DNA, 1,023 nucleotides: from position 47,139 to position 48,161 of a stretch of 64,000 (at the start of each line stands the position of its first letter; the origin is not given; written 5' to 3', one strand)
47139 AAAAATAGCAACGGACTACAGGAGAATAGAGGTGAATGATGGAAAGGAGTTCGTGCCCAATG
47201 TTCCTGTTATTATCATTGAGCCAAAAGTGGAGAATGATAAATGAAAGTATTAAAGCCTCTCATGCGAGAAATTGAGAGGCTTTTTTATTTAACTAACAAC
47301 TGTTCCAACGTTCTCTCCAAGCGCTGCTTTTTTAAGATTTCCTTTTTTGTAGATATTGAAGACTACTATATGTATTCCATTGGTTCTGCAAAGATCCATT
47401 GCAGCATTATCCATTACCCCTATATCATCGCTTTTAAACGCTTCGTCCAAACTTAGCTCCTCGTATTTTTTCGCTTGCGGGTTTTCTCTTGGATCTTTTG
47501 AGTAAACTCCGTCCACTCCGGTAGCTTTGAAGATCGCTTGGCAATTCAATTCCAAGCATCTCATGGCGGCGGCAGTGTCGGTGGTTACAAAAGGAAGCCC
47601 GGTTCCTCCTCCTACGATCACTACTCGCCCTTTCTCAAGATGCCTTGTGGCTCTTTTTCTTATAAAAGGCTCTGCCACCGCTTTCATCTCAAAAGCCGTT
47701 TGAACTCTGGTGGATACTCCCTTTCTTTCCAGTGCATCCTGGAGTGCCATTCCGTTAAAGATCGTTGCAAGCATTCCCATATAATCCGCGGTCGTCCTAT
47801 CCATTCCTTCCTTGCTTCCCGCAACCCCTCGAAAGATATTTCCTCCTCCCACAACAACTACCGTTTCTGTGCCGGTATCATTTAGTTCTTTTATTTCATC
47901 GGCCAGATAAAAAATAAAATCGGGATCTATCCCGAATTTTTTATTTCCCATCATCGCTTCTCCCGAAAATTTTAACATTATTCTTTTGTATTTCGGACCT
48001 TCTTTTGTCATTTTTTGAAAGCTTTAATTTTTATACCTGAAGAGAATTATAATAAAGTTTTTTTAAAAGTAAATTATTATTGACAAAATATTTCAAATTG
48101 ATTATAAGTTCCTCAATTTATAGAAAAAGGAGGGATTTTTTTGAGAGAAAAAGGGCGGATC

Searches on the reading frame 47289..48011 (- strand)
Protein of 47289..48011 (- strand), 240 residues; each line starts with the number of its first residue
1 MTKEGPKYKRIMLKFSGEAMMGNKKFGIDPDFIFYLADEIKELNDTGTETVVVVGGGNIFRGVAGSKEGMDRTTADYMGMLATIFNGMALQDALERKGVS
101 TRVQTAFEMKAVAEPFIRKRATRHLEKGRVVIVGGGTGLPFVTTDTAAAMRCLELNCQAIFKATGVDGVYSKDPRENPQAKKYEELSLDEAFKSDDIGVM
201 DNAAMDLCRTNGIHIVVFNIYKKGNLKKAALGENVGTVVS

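Call 6: search_protein_families(library=ncbifam, proteins=[window:47289-48011:-], max_evalue=0.01)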
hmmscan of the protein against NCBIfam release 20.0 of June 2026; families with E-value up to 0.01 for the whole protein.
window:47289-48011:- (240 aa): 23 families
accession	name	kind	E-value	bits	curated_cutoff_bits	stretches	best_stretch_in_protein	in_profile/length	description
TIGR02075.1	pyrH_bact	equivalog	1.9e-87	292.8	243.9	1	8-240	1-233/233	UMP kinase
TIGR02076.1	pyrH_arch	equivalog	7.8e-29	100.9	158.05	1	12-239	2-221/222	UMP kinase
NF005154.0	PRK06635.1-2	equivalog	6.5e-09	35.6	376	1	115-223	116-235/407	aspartate kinase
TIGR00657.1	asp_kinases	subfamily_domain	1.8e-08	33.9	208.7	1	116-221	157-273/442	aspartate kinase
TIGR00656.1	asp_kin_monofn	equivalog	1.8e-08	33.8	402.25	1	117-223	124-241/407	aspartate kinase, monofunctional class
NF040647.1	IPPK_Arch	equivalog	5.9e-08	32.3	120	1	153-239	163-259/259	isopentenyl phosphate kinase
NF005656.0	PRK07431.1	equivalog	3.4e-07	29.2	657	1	119-219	119-232/587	aspartate kinase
NF005155.0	PRK06635.1-4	equivalog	5.5e-07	28.9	346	1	100-222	99-233/407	aspartate kinase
TIGR01027.1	proB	equivalog_domain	8e-06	25.2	186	0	145-187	146-188/363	glutamate 5-kinase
NF005156.0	PRK06635.1-5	equivalog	2.3e-05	23.3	594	1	118-198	118-207/411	aspartate kinase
NF005153.0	PRK06635.1-1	equivalog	4.8e-05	22.5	585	1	124-218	124-230/421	aspartate kinase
NF005161.0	PRK06635.2-5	equivalog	5.2e-05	22.3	586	1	148-216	160-228/402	aspartate kinase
NF006515.0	PRK08961.1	equivalog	6.6e-05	21.1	802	1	127-219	204-292/861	bifunctional aspartate kinase/diaminopimelate decarboxylase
NF006068.0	PRK08210.1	equivalog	7.2e-05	22.1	474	1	123-222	128-238/405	aspartate kinase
NF006959.0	PRK09436.1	equivalog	7.2e-05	21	726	1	145-192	208-255/819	bifunctional aspartate kinase/homoserine dehydrogenase I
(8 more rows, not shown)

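Call 10: find_encoding_contigs(protein=window:47289-48011:-, flank=10000, max_places=4)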
Protein window:47289-48011:- (240 aa): 1 contig read that carries it; 1 place shown.
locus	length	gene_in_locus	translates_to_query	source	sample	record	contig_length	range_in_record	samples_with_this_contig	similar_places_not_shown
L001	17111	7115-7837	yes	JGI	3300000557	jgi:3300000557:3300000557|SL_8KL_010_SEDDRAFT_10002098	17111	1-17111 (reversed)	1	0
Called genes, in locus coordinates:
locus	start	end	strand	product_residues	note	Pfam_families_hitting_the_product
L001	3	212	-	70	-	?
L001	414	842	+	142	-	-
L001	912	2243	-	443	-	PF00079:Serpin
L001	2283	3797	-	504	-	PF11518:DUF3221 (weak), PF08450:SGL (faint), PF01731:Arylesterase (faint), PF10282:Lactonase (faint), PF24684:Vgb_lyase, PF23381:Beta-prop_IFT122_1st (faint), PF23414:Beta-prop_EML_2 (faint), PF21959:DUF6923 (faint), +1 more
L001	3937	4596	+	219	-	-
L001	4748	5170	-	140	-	PF13742:tRNA_anti_2 (weak)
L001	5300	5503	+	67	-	-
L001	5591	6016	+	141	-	-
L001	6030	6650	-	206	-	PF00293:NUDIX (weak)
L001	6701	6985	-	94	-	-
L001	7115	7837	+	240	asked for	PF00696:AA_kinase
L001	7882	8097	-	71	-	-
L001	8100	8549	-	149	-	-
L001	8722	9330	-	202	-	PF12389:Peptidase_M73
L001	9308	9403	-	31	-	-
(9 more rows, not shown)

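Call 63: list_cluster_members(proteins=[window:47289-48008:-, window:45796-46401:+, window:44300-44842:+])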
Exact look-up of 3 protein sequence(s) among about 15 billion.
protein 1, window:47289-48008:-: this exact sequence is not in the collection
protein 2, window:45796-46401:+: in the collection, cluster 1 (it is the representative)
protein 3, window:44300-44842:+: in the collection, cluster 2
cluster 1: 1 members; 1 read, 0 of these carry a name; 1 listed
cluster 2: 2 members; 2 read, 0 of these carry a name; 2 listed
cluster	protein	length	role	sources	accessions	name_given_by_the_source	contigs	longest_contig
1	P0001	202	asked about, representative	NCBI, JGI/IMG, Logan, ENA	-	-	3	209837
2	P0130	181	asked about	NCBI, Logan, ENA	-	-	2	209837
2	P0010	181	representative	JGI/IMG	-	-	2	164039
